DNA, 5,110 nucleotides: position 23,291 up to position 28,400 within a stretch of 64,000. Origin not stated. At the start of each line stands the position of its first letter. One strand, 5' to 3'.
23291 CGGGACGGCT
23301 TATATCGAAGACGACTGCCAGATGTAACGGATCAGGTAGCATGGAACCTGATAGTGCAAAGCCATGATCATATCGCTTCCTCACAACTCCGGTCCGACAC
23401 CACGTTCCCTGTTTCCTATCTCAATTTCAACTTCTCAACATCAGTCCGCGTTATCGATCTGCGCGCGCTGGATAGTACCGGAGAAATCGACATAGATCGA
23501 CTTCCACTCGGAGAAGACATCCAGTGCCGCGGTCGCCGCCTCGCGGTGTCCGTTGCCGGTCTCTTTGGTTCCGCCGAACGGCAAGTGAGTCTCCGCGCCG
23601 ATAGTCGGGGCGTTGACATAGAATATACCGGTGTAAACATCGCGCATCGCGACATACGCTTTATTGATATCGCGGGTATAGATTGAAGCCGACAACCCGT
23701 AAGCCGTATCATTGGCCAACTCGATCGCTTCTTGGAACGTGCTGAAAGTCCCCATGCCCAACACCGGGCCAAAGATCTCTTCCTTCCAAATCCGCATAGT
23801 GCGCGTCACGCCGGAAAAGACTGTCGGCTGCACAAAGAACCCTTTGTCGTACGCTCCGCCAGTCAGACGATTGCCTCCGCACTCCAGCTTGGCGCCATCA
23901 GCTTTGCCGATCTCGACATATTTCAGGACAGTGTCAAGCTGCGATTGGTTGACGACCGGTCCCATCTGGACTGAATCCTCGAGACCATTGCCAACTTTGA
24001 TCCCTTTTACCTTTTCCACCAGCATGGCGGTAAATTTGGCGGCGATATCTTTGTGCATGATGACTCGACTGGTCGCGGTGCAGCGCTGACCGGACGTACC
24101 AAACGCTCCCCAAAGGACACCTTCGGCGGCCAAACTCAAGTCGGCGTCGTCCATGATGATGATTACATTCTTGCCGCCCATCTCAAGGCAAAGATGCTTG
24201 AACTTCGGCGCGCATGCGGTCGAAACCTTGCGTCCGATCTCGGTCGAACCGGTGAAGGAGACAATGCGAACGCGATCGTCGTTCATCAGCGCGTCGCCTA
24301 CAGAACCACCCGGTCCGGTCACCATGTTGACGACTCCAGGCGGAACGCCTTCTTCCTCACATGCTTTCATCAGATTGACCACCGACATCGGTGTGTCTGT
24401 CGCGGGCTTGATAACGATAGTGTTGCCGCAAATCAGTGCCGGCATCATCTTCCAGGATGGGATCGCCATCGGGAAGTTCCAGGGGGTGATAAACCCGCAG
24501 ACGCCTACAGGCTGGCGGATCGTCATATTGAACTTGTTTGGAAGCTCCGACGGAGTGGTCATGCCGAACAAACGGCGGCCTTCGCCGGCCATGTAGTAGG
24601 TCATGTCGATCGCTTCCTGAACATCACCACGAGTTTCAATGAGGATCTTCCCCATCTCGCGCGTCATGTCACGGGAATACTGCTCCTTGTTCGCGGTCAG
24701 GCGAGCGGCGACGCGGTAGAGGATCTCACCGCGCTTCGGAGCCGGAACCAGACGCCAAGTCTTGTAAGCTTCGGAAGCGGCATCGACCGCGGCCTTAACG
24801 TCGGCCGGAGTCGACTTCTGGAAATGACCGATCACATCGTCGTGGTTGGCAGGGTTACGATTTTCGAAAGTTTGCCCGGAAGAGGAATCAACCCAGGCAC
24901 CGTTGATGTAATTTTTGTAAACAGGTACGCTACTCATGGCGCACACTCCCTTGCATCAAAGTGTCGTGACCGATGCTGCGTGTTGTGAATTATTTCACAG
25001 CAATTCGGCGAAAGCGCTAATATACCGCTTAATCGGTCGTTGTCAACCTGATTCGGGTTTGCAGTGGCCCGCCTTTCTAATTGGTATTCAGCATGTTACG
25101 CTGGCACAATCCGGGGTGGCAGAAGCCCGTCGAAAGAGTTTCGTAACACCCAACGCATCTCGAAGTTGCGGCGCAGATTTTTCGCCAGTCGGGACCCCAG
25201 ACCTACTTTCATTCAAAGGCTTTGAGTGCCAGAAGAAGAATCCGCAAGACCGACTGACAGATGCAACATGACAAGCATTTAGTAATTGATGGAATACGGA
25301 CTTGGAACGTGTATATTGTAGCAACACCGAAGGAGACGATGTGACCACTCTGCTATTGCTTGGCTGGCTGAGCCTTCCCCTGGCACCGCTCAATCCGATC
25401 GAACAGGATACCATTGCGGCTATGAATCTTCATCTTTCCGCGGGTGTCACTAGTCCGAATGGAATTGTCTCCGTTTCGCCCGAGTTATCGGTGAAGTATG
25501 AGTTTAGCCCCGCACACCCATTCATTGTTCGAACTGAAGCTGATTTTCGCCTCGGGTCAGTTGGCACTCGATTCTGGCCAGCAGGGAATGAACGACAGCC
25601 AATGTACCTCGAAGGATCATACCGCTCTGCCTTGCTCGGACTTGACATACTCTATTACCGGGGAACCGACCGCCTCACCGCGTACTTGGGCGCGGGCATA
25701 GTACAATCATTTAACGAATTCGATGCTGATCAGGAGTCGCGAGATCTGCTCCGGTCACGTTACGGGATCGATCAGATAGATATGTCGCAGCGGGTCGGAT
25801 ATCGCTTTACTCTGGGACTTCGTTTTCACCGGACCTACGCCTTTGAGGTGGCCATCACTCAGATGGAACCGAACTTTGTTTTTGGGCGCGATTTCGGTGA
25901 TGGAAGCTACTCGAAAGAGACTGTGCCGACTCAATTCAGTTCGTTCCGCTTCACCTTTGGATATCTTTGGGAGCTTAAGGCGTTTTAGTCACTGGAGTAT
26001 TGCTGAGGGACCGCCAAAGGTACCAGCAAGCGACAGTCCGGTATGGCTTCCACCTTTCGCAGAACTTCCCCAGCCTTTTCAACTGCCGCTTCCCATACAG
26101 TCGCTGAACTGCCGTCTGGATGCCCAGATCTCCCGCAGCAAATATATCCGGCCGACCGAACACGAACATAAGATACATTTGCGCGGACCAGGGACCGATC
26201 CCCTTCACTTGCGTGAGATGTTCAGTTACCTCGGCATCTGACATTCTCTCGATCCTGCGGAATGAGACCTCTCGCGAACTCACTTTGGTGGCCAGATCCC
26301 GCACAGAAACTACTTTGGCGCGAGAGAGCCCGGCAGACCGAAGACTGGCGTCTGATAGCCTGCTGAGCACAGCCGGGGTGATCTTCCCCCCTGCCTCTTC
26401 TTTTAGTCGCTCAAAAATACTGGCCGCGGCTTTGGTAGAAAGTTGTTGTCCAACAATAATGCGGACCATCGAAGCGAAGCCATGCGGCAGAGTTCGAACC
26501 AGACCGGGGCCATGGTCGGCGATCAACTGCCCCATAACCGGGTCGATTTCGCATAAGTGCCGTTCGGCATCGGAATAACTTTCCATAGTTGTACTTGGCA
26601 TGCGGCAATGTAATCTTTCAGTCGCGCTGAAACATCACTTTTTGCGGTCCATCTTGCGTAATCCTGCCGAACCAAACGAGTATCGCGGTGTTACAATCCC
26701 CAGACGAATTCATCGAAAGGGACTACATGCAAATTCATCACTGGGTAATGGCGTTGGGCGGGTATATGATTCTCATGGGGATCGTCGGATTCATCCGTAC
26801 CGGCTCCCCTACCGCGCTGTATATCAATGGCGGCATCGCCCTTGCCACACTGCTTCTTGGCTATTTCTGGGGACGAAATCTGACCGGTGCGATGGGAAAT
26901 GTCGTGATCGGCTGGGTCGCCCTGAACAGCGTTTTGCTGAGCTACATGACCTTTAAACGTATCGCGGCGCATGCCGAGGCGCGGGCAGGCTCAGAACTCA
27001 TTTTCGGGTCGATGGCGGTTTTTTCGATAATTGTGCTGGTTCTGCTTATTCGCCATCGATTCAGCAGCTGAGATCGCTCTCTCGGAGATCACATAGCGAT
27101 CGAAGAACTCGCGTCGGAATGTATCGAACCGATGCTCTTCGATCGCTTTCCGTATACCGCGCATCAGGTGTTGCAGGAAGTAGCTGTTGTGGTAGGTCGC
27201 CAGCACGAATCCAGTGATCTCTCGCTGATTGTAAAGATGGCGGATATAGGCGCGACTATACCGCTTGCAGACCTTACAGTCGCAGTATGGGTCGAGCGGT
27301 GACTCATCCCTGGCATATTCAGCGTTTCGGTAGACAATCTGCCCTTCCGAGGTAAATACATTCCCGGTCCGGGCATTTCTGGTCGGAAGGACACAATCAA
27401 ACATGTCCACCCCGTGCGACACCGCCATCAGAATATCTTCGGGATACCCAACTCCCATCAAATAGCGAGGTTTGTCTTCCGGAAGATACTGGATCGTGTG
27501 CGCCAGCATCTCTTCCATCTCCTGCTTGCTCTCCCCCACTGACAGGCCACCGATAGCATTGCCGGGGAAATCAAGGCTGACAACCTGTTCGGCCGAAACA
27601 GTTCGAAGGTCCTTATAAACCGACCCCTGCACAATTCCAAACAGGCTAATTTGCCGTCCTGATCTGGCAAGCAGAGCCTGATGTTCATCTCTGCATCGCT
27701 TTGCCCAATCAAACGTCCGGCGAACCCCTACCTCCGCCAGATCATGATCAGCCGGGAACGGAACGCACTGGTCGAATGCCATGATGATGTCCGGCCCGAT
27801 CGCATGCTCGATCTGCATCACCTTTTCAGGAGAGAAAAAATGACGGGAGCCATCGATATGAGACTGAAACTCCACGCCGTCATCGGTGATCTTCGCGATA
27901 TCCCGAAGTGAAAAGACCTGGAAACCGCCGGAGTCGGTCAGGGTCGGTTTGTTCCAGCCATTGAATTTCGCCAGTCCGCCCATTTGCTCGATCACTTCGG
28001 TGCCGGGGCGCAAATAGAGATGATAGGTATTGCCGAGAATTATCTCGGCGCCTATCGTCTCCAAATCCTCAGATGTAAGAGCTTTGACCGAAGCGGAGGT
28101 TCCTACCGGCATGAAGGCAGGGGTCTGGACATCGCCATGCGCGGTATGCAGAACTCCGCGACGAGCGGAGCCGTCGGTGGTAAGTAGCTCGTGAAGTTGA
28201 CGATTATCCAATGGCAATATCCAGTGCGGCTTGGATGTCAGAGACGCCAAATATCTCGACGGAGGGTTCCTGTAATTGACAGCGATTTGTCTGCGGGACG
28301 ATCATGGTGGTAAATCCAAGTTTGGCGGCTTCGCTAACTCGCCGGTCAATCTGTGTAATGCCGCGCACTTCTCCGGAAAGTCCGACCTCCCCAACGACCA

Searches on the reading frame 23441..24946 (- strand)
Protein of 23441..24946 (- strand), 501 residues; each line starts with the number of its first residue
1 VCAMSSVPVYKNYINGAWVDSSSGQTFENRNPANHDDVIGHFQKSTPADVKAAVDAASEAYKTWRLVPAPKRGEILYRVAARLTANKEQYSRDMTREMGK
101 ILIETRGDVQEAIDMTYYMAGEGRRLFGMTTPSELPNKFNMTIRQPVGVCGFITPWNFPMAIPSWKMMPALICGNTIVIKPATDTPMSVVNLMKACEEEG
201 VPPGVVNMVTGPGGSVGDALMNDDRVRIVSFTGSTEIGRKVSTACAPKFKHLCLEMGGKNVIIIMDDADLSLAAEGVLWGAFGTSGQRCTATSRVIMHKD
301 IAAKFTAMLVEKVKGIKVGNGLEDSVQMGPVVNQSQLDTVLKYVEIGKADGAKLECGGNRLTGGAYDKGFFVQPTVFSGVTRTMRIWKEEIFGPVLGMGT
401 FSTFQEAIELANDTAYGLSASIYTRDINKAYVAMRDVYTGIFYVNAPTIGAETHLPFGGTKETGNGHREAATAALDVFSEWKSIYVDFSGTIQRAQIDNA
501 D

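Call 90: search_protein_families(library=pfam, proteins=[window:23441-24946:-], max_evalue=0.00001)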
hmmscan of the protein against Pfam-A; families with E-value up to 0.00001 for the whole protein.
window:23441-24946:- (501 aa): 1 family
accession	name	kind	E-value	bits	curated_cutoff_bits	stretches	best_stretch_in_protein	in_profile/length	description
PF00171.27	Aldedh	-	2.2e-169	564.3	23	1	18-484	1-461/461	Aldehyde dehydrogenase family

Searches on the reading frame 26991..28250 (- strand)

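Call 90: search_protein_families(library=pfam, proteins=[window:26991-28250:-], max_evalue=0.00001)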
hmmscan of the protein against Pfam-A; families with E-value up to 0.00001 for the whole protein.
window:26991-28250:- (419 aa): 1 family
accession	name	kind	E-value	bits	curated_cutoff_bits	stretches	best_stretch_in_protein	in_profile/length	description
PF01702.25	TGT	-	4e-160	533.1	26.3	1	28-386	2-355/357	Queuine tRNA-ribosyltransferase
